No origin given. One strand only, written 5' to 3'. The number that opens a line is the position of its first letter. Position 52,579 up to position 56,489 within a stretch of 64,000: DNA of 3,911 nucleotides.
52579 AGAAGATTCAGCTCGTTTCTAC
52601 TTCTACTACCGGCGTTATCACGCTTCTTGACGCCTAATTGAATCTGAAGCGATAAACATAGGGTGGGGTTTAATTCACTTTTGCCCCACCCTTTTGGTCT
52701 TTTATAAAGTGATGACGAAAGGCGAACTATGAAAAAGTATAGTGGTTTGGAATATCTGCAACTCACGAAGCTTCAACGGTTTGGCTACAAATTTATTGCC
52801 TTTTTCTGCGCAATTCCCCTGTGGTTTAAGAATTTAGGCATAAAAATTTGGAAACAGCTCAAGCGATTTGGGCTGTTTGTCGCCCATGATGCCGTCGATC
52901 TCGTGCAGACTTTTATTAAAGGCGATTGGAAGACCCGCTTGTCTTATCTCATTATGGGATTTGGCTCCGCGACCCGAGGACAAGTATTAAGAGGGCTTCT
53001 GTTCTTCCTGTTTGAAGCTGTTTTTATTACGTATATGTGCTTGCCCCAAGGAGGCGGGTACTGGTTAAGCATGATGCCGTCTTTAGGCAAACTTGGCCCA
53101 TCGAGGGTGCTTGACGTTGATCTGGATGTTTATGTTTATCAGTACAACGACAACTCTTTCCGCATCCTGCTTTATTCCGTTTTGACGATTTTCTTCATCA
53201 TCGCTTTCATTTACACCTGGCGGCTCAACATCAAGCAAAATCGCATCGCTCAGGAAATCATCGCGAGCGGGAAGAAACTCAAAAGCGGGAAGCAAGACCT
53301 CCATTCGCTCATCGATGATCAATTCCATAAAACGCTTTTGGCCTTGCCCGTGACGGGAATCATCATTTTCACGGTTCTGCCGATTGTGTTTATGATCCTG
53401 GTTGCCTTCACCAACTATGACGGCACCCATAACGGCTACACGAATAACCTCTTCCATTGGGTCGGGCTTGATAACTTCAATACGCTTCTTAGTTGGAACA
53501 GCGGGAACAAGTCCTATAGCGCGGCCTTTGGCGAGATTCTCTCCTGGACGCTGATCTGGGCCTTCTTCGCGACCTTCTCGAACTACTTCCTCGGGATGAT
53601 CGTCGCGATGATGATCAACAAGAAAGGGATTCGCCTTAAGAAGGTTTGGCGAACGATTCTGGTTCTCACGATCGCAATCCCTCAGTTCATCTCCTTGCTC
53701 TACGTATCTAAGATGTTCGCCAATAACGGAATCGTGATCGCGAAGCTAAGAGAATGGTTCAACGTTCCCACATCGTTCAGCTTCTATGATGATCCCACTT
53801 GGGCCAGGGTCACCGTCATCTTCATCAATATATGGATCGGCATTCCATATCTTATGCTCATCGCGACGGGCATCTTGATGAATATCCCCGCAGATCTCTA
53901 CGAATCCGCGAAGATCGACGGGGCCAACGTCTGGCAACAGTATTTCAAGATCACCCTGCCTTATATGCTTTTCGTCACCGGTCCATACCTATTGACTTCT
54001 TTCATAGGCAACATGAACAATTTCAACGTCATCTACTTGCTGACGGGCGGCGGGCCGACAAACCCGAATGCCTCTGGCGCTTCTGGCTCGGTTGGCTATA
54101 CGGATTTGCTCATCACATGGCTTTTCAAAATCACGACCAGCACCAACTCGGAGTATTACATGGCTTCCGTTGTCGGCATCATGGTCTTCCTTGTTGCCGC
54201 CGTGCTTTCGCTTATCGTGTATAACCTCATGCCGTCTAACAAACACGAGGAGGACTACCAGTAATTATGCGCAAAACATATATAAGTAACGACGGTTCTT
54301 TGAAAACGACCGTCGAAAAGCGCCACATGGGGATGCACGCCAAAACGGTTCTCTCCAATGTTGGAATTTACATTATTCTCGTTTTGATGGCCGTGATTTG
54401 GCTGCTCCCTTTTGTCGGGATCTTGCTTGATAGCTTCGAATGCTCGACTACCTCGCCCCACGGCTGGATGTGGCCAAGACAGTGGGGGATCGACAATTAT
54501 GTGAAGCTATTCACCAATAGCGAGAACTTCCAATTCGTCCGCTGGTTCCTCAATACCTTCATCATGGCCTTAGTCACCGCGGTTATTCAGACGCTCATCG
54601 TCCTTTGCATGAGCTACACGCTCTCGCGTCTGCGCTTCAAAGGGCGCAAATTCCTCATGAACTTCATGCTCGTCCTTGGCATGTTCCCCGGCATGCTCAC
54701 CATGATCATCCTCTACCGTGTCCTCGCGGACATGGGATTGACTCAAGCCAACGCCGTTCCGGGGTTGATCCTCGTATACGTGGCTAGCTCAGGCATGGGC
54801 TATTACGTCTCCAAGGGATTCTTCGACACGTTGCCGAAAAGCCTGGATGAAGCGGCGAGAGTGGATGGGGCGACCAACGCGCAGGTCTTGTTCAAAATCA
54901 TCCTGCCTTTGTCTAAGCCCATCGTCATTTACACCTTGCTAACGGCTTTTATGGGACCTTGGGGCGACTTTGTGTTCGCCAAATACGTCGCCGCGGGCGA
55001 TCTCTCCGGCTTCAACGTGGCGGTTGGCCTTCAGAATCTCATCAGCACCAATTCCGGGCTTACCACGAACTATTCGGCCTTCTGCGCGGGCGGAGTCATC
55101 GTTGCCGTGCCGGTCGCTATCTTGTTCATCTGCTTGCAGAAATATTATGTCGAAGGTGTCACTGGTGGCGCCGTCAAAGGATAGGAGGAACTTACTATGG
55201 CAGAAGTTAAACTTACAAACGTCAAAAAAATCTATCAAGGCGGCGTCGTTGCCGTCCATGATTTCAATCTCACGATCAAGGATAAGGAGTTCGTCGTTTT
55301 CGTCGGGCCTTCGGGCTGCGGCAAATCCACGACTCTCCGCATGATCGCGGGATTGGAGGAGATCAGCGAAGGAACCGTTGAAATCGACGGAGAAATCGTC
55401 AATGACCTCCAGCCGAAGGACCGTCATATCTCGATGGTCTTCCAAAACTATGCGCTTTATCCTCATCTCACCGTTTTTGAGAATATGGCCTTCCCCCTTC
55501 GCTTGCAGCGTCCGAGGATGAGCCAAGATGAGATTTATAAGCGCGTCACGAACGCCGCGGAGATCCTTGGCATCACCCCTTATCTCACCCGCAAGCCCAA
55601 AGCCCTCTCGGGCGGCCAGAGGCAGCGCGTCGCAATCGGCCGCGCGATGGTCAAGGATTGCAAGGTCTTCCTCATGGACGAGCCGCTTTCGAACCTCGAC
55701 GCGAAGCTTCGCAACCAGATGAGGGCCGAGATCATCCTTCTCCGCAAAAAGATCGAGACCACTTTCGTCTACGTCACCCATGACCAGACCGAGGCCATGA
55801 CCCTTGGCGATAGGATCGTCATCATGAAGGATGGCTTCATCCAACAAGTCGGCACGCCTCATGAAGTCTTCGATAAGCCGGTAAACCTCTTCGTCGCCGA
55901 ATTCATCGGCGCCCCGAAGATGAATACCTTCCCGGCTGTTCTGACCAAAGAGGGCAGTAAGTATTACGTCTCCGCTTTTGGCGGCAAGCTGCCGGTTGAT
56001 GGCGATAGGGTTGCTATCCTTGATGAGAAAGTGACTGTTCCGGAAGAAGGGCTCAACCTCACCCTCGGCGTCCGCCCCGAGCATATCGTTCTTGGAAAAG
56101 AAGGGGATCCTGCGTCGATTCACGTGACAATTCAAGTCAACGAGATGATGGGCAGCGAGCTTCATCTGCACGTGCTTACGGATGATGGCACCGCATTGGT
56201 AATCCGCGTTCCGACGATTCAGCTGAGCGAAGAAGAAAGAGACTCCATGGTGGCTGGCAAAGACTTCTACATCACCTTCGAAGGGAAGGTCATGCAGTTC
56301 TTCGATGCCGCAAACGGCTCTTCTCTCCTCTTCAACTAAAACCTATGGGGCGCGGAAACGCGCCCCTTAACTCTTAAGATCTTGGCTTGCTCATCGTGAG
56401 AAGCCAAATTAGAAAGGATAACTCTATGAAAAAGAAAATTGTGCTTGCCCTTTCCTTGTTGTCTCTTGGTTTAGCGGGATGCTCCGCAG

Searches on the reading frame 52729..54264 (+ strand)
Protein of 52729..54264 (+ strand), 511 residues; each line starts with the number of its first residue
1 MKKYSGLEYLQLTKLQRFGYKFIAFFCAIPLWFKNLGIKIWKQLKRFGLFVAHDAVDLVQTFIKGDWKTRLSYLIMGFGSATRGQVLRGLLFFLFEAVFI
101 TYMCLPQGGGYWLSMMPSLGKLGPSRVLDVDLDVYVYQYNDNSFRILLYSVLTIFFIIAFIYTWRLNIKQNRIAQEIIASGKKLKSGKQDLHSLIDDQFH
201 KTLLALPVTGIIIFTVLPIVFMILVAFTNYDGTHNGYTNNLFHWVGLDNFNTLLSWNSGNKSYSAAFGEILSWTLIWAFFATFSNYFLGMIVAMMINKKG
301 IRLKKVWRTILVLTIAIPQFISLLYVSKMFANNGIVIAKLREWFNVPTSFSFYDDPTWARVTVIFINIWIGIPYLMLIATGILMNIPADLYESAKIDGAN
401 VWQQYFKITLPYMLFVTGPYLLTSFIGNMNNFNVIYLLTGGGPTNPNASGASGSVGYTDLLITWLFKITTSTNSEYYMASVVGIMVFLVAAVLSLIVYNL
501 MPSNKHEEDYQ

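Call 47: search_protein_families(library=pfam, proteins=[window:52729-54264:+])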
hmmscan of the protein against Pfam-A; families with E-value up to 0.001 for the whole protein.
window:52729-54264:+ (511 aa): 1 family
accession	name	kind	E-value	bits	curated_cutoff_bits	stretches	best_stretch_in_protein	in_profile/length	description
PF00528.27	BPD_transp_1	-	9.6e-20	71.5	26.4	1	287-502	3-180/184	Binding-protein-dependent transport system inner membrane component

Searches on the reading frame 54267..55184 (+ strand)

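Call 47: search_protein_families(library=pfam, proteins=[window:54267-55184:+])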
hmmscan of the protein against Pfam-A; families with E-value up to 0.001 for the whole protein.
window:54267-55184:+ (305 aa): 1 family
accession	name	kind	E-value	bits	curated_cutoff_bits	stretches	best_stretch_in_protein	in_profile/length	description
PF00528.27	BPD_transp_1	-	3.8e-21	76.1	26.4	1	121-295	11-179/184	Binding-protein-dependent transport system inner membrane component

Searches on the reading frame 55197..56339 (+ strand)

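Call 47: search_protein_families(library=pfam, proteins=[window:55197-56339:+])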
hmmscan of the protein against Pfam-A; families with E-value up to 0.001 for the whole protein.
window:55197-56339:+ (380 aa): 4 families
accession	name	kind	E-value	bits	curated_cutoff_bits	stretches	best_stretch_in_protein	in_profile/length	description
PF00005.33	ABC_tran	-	1.4e-33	116.9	25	1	21-164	2-136/137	ABC transporter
PF17912.7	OB_MalK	-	1.9e-09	38.7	27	1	238-297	1-53/53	MalK OB fold domain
PF08402.16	TOBE_2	-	4.6e-08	33.5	21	1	290-345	1-55/76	TOBE domain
PF02463.25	SMC_N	-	0.00016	21.6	40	1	29-207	23-208/220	RecF/RecN/SMC N terminal domain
